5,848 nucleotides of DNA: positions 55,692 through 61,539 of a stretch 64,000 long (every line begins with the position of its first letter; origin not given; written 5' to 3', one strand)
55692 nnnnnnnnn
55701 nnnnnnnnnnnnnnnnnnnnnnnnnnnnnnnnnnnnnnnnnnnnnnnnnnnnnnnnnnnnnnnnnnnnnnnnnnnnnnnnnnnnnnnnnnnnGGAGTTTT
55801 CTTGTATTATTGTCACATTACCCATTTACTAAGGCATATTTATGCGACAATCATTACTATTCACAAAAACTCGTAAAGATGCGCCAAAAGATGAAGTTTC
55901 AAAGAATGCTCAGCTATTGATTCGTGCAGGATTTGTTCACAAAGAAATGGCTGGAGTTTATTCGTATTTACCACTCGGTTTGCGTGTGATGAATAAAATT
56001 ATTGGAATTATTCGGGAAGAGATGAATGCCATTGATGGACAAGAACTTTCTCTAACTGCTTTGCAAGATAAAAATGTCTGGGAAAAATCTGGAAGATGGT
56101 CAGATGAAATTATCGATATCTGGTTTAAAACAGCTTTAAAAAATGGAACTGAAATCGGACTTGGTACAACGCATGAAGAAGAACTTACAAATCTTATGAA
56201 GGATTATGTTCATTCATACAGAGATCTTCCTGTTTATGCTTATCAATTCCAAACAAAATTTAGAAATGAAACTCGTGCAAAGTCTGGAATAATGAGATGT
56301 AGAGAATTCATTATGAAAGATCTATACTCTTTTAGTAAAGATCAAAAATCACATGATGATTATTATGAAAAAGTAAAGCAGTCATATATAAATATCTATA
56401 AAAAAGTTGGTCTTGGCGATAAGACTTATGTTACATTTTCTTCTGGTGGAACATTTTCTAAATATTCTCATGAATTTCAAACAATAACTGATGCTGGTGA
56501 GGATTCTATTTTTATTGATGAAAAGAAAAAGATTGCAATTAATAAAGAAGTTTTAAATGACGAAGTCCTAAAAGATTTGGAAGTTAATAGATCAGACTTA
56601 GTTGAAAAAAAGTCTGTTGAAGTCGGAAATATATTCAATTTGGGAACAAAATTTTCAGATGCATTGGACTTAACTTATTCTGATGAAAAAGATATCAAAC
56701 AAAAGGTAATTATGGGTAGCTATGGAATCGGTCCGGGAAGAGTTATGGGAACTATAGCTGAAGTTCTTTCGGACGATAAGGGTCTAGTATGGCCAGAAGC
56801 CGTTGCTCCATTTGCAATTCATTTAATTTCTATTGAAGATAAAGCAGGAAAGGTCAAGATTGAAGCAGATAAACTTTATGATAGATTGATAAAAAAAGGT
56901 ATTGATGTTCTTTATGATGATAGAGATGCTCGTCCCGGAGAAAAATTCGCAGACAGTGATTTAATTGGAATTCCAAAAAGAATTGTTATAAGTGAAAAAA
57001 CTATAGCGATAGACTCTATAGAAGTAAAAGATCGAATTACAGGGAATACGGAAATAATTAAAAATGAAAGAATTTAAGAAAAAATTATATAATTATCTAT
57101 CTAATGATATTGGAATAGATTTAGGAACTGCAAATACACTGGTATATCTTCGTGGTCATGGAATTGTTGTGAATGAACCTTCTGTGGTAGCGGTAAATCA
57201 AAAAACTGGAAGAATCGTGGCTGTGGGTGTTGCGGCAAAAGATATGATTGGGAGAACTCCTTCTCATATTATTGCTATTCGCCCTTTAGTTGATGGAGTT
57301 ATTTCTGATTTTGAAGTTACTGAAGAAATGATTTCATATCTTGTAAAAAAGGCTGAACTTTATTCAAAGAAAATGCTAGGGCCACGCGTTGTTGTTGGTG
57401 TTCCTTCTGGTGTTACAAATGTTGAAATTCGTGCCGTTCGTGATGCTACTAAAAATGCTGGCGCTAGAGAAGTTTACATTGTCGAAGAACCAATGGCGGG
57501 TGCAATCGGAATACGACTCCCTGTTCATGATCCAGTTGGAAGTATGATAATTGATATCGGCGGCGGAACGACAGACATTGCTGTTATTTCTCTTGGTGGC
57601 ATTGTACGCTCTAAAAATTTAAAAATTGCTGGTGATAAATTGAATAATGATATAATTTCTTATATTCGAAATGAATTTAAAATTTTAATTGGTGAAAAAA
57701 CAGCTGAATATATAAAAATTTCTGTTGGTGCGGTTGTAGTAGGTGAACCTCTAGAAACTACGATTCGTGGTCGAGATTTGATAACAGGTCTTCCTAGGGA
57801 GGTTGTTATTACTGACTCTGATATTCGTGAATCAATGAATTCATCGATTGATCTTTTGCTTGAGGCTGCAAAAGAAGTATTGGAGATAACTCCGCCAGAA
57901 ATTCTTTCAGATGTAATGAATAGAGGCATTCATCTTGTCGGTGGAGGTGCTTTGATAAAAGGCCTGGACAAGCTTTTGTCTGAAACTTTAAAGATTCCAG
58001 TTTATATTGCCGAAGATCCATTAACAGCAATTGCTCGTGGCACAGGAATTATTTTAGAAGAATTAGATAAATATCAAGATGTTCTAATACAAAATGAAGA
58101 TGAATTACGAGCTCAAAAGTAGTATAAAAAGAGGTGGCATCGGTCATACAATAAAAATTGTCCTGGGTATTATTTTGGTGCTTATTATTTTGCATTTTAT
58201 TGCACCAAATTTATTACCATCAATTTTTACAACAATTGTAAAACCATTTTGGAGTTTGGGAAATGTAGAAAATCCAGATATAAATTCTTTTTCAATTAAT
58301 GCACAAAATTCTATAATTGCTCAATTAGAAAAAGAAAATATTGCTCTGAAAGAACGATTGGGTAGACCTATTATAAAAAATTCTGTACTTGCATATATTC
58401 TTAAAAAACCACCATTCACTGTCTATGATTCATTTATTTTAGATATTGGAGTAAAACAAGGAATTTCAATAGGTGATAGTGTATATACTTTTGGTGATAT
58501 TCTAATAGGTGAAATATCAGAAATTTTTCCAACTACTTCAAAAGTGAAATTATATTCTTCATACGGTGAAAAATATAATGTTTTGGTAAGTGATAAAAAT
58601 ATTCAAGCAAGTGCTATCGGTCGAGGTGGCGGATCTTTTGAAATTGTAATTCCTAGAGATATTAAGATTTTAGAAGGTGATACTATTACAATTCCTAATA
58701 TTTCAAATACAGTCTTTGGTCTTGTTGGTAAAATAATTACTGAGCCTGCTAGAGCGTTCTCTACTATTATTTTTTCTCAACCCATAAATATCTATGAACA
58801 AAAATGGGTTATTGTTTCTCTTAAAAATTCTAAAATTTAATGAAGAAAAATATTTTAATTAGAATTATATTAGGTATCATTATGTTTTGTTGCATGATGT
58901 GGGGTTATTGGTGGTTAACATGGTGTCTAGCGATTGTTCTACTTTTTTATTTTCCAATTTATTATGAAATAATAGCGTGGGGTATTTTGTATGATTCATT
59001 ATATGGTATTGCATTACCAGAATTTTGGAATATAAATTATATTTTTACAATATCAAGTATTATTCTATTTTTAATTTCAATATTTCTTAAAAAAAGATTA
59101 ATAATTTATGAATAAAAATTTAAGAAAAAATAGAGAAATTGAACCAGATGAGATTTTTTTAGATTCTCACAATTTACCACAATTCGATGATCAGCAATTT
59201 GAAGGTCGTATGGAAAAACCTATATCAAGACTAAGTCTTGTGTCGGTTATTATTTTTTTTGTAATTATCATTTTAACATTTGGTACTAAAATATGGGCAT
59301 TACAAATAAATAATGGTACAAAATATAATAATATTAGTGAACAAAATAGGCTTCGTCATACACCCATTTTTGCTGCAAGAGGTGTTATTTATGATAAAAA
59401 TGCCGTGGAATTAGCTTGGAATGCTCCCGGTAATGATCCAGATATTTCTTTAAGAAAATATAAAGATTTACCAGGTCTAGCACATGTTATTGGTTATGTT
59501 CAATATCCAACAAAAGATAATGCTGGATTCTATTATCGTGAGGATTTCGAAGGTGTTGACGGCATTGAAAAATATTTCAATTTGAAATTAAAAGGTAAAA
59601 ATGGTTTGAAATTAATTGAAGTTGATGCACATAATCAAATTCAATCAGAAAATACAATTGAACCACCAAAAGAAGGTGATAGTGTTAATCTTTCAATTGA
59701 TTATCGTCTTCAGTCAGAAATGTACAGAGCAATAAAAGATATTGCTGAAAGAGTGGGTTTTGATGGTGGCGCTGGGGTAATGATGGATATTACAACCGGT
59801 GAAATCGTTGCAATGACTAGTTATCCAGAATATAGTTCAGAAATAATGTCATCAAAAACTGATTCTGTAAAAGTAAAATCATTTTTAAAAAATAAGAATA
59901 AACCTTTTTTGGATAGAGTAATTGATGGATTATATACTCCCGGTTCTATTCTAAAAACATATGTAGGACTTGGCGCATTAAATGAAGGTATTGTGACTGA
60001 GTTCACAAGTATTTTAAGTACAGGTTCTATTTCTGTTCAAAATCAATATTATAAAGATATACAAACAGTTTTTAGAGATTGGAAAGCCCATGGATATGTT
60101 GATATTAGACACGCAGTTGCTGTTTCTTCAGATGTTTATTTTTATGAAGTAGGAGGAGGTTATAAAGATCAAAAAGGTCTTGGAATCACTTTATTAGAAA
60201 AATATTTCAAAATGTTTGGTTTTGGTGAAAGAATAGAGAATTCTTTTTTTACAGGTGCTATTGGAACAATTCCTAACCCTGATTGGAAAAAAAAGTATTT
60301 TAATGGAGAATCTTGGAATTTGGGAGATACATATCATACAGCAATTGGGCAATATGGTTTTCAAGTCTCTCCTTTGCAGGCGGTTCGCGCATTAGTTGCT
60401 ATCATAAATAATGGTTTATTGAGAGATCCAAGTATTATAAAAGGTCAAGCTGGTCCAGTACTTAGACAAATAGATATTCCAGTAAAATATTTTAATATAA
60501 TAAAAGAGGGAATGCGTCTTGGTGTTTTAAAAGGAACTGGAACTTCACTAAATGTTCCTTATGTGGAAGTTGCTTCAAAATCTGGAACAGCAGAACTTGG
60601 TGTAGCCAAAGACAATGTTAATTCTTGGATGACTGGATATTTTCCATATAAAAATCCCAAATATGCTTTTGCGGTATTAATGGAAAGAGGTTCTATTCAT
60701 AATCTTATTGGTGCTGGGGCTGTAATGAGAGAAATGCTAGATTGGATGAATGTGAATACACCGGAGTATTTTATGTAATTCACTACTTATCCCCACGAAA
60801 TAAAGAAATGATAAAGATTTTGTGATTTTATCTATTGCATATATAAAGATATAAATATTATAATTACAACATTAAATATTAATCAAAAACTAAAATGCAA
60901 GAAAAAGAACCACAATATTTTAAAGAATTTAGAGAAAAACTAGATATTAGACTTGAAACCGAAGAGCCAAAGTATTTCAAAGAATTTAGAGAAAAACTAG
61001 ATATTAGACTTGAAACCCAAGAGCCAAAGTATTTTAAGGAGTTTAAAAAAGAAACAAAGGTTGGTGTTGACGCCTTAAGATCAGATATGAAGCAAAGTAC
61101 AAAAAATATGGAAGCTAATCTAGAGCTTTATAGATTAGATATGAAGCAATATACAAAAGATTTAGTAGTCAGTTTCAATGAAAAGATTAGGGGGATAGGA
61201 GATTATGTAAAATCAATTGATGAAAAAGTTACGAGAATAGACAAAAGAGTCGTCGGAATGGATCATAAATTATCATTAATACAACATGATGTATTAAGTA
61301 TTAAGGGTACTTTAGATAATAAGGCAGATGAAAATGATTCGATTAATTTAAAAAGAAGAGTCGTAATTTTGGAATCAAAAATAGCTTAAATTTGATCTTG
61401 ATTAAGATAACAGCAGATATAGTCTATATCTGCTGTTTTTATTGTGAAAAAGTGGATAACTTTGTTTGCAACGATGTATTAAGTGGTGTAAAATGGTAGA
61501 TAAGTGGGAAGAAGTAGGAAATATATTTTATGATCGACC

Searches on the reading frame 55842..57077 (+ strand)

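Call 9: search_protein_families(library=pfam, proteins=[window:55842-57077:+], max_evalue=0.001)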
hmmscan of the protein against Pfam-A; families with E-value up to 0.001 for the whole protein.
window:55842-57077:+ (411 aa): 2 families
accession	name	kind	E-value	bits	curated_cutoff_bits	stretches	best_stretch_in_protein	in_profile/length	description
PF00587.30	tRNA-synt_2b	-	7.4e-31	108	29.3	1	95-307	1-177/179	tRNA synthetase class II core domain (G, H, P, S and T)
PF03129.25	HGTP_anticodon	-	6.8e-15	55.4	21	1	328-406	4-82/94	Anticodon binding domain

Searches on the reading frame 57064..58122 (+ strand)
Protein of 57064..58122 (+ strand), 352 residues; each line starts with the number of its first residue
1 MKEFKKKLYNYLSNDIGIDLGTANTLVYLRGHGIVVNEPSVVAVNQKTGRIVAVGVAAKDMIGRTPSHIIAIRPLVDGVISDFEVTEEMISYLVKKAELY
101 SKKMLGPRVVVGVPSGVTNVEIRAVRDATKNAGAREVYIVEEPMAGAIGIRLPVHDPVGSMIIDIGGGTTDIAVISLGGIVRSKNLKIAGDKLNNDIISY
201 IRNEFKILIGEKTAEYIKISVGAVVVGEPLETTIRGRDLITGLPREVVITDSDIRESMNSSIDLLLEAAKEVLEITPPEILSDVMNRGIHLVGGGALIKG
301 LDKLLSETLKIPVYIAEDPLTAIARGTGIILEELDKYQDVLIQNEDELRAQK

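Call 26: search_protein_families(library=pfam, proteins=[window:57064-58122:+], max_evalue=0.001)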
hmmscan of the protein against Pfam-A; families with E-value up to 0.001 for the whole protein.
window:57064-58122:+ (352 aa): 6 families
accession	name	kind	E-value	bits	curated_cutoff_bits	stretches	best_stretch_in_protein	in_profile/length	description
PF06723.19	MreB_Mbl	-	7.8e-132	439.5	27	1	13-338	1-326/327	MreB/Mbl protein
PF14450.12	FtsA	-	3.6e-13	50.4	31.8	1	162-318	2-112/127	Cell division protein FtsA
PF00012.26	HSP70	-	3.4e-12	45.8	20.6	1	84-207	112-240/599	Hsp70 protein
PF11104.14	PilM_2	-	1.4e-05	24.6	27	0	289-330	278-318/340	Type IV pilus assembly protein PilM;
PF00022.25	Actin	-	4.9e-05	22.5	27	1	39-204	31-190/410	Actin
PF06277.17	EutA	-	5.6e-05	22.6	27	1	162-225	147-211/475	Ethanolamine utilisation protein EutA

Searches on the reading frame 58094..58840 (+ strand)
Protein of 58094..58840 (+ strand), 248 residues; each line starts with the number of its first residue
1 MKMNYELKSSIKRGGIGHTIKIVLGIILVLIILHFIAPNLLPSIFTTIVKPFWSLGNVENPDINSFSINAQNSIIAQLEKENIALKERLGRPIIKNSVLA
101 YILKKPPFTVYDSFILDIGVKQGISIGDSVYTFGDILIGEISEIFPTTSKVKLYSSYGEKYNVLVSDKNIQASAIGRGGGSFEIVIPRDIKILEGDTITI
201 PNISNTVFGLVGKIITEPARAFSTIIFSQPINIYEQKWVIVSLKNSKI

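Call 26: search_protein_families(library=pfam, proteins=[window:58094-58840:+], max_evalue=0.001)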
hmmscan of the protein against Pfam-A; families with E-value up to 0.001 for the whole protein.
window:58094-58840:+ (248 aa): 1 family
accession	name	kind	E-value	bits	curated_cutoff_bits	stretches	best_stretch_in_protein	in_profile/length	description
PF04085.20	MreC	-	2.7e-09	37.4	28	1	104-239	3-143/147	Rod shape-determining protein MreC, barrel core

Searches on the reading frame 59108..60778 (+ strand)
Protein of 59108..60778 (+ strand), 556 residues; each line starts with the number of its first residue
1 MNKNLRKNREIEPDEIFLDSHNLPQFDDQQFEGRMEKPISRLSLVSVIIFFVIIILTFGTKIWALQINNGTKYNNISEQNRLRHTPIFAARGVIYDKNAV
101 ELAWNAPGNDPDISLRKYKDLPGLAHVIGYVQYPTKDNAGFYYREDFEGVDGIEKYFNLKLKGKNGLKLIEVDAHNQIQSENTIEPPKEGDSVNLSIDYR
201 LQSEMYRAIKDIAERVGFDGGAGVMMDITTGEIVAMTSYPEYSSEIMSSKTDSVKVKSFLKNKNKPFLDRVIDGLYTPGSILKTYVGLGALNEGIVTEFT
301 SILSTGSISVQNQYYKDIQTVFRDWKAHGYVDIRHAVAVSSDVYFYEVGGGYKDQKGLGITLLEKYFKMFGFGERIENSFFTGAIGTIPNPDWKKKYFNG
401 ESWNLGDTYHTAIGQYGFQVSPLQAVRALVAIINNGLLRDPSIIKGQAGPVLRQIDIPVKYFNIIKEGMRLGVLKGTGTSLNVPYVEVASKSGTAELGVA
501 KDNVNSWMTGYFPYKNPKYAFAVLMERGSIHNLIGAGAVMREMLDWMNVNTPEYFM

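Call 34: search_protein_families(library=pfam, proteins=[window:59108-60778:+], max_evalue=0.001)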
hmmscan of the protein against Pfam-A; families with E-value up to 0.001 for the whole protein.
window:59108-60778:+ (556 aa): 2 families
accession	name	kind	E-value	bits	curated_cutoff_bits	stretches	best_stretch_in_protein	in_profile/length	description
PF00905.27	Transpeptidase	-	1.2e-44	153.2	22.1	1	221-529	1-282/299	Penicillin binding protein transpeptidase domain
PF03717.20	PBP_dimer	-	6e-13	50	24.4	1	115-181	107-178/180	Penicillin-binding Protein dimerisation domain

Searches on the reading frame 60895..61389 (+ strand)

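Call 34: search_protein_families(library=pfam, proteins=[window:60895-61389:+], max_evalue=0.001)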
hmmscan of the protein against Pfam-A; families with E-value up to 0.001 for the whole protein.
window:60895-61389:+ (164 aa): 1 family
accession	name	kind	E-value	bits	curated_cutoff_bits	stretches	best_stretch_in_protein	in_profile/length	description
PF15053.11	Njmu-R1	-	0.00044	19.8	27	1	73-151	121-204/352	Njmu-R1-like protein family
